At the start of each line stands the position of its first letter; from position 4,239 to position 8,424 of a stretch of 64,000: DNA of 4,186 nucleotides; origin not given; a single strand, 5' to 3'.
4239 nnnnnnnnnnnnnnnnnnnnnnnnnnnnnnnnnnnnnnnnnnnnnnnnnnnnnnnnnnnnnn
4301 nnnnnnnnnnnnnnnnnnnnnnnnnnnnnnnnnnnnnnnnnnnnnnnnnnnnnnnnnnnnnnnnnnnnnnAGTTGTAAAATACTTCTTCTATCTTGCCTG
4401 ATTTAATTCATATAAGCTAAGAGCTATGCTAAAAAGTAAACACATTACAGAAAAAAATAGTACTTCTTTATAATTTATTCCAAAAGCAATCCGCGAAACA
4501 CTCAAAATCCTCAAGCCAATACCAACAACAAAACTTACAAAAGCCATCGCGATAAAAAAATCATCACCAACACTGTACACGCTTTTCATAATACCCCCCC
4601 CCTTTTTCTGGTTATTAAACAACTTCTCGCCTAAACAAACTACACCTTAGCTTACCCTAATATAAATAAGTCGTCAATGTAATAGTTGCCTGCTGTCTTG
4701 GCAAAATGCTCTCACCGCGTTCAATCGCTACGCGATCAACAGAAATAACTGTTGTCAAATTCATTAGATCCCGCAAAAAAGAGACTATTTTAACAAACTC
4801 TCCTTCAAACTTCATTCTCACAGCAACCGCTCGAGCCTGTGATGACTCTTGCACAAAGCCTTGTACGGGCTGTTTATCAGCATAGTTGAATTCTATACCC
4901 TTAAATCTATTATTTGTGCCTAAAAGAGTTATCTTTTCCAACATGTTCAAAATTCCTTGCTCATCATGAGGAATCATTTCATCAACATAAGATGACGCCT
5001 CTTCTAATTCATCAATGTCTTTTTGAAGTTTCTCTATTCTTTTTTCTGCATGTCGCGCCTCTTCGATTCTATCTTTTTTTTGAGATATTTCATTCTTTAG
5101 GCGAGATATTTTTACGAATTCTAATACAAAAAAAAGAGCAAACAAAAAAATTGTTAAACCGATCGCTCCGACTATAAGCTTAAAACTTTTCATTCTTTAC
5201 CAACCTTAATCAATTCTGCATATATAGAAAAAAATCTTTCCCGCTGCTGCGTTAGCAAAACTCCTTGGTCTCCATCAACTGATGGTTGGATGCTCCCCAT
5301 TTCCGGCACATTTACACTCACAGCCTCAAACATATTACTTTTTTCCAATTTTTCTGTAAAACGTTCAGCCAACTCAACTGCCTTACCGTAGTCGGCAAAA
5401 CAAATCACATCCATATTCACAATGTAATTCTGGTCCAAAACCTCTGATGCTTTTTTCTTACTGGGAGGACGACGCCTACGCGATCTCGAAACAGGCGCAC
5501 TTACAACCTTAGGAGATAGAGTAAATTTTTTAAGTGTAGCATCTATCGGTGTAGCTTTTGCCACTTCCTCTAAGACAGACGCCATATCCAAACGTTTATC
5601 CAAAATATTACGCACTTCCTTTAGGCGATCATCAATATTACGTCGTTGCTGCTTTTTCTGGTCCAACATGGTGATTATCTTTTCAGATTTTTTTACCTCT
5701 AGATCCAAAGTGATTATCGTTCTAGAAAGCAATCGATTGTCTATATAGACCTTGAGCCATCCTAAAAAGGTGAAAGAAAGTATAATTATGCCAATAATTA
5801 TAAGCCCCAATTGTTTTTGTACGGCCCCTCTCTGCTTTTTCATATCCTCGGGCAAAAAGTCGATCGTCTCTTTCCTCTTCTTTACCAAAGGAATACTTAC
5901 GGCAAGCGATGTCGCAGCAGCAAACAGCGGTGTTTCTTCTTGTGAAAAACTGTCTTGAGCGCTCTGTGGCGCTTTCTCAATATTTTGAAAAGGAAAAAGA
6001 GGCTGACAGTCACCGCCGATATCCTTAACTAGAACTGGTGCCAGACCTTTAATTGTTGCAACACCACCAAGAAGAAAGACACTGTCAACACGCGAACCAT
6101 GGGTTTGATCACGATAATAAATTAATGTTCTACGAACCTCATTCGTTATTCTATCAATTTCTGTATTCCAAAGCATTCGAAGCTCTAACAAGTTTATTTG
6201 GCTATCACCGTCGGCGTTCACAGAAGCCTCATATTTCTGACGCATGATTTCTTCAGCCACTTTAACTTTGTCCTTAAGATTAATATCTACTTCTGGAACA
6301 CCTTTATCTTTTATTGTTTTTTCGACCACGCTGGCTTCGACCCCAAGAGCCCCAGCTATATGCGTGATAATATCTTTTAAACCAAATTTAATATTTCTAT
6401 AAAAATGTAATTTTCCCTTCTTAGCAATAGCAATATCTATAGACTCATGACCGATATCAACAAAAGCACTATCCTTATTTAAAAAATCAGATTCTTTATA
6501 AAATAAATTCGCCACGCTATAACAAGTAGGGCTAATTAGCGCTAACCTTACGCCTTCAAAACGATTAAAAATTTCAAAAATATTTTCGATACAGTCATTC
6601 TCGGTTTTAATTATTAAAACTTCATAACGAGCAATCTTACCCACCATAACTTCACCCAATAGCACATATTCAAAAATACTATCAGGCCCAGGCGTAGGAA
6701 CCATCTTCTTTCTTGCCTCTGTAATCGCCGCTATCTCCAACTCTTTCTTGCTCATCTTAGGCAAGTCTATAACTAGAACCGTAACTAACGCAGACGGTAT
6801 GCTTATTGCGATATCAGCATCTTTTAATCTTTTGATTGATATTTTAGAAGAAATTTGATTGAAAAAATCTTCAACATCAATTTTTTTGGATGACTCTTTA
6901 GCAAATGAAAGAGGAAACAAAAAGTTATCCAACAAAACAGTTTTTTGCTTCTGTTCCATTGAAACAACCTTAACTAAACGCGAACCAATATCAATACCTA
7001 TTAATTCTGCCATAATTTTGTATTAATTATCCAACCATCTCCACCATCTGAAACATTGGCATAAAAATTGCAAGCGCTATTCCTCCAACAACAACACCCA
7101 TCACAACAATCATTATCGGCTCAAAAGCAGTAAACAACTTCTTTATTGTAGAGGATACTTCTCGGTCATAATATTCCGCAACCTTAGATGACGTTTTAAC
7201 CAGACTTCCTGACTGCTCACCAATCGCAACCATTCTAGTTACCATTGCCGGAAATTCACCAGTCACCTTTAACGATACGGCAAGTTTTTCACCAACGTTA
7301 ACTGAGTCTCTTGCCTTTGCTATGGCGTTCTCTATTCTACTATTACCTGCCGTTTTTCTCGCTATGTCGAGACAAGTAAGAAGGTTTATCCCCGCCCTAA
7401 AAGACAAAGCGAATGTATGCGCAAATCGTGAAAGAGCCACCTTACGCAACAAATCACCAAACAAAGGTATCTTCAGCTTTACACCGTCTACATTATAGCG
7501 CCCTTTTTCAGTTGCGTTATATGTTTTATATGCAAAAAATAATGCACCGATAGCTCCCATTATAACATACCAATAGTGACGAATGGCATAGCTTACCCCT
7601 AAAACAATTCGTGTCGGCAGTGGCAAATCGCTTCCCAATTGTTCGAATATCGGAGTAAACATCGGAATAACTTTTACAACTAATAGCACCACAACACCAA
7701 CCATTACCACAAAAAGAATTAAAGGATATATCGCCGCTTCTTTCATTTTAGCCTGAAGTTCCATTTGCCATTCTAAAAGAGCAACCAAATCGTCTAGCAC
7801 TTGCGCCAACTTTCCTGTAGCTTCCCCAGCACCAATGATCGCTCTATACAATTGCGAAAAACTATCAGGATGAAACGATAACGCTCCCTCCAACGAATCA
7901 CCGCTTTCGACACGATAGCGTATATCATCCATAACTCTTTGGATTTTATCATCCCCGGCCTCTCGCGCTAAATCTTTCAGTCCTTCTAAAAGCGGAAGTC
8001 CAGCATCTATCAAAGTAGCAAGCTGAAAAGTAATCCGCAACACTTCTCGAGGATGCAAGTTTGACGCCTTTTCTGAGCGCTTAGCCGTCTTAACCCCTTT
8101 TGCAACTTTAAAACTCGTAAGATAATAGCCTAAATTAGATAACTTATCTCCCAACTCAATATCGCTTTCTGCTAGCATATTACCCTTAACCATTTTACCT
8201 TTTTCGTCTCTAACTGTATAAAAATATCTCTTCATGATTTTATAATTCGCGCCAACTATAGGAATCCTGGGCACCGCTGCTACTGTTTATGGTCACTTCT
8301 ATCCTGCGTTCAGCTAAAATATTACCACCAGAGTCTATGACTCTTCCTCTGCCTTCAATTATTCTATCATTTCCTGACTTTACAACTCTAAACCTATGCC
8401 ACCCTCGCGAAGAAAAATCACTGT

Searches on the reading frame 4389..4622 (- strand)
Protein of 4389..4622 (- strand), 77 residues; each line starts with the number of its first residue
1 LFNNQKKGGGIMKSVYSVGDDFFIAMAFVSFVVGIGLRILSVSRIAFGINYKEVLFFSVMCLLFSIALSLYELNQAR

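Call 4: search_protein_families(library=pfam, proteins=[window:4389-4622:-], max_evalue=1)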
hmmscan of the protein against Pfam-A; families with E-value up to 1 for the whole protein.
window:4389-4622:- (77 aa): 2 families
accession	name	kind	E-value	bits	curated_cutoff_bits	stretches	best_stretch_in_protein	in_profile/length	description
PF12084.13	DUF3561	-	0.015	15.8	25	1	21-65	59-103/107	Protein of unknown function (DUF3561)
PF11026.13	DUF2721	-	0.18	12.1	28.3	1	22-76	68-123/129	Protein of unknown function (DUF2721)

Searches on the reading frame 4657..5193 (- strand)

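Call 4: search_protein_families(library=pfam, proteins=[window:4657-5193:-], max_evalue=1)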
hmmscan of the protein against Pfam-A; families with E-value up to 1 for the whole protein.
window:4657-5193:- (178 aa): 18 families
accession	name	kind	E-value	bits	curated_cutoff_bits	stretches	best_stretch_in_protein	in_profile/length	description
PF04350.18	PilO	-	6.7e-10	39.7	22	1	30-178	2-143/145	Pilus assembly protein, PilO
PF10741.14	T2SSM_b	-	0.00053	20.3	21.7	1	115-160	43-88/111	Type II secretion system (T2SS), protein M subtype b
PF23203.1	KIF21A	-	0.00055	20.2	28.5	1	28-87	45-105/161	KIF21A-like domain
PF04977.20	DivIC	-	0.0012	19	28.9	1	14-73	4-60/80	Septum formation initiator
PF14584.11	DUF4446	-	0.0034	17.8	27.4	1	7-90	3-84/150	Protein of unknown function (DUF4446)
PF09798.14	LCD1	-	0.012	14.5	25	1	33-114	77-160/616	DNA damage checkpoint protein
PF10046.14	BLOC1_2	-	0.022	15.5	33.4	1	29-74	43-88/96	Biogenesis of lysosome-related organelles complex-1 subunit 2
PF21976.1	SMIM43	-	0.027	14.9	27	1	12-39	12-39/63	Small integral membrane protein 43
PF06419.17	COG6_N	-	0.028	15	27.4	1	33-93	22-82/114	Conserved oligomeric complex COG6, N-terminal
PF04363.17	DUF496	-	0.043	14.4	23.2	1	23-73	4-48/93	Protein of unknown function (DUF496)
PF04145.20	Ctr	-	0.046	14.7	25.3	1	9-64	24-81/151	Ctr copper transporter family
PF24151.2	ArlX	-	0.047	13.6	28.7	1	7-72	6-71/229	ArlX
PF04664.18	OGFr_N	-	0.058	13.3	22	1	33-88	13-64/208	Opioid growth factor receptor (OGFr) conserved region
PF23958.1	DUF7287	-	0.064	14.3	27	1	10-28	11-29/157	Family of unknown function (DUF7287)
PF22105.2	DUF6943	-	0.097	13.2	27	1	23-65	70-112/131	Family of unknown function (DUF6943)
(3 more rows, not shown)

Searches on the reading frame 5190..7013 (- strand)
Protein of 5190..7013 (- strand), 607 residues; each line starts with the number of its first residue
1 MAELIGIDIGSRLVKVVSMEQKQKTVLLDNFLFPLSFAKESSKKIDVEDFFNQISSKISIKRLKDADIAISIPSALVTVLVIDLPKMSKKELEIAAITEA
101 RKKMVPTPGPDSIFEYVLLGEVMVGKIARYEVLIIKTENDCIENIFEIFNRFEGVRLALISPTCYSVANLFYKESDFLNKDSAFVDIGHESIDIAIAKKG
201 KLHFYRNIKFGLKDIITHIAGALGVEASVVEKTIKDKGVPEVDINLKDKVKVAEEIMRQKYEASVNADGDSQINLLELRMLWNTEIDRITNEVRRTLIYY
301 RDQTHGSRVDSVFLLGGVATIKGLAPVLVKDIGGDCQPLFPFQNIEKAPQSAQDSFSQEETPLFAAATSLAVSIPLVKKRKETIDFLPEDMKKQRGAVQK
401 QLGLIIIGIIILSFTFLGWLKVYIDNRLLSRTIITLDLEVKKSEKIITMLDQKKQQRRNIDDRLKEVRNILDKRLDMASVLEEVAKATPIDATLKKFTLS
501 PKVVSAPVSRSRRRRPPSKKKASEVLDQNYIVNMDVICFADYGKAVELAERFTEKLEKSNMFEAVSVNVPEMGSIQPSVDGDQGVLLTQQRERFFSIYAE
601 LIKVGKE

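Call 29: search_protein_families(library=pfam, proteins=[window:5190-7013:-], max_evalue=0.001)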
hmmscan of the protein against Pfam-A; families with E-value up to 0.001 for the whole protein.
window:5190-7013:- (607 aa): 2 families
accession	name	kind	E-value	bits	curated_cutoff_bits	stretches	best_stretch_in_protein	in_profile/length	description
PF11104.14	PilM_2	-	2.6e-22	79.6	27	2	6-241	1-241/340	Type IV pilus assembly protein PilM;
PF14450.12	FtsA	-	4.3e-06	27.6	31.8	1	183-324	1-95/127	Cell division protein FtsA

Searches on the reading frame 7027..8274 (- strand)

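Call 29: search_protein_families(library=pfam, proteins=[window:7027-8274:-], max_evalue=0.001)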
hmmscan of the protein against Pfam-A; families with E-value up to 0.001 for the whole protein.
window:7027-8274:- (415 aa): 1 family
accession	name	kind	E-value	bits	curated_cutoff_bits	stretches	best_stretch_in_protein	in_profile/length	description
PF00482.28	T2SSF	-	6.3e-54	181.7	25.2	2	84-204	4-125/125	Type II secretion system (T2SS), protein F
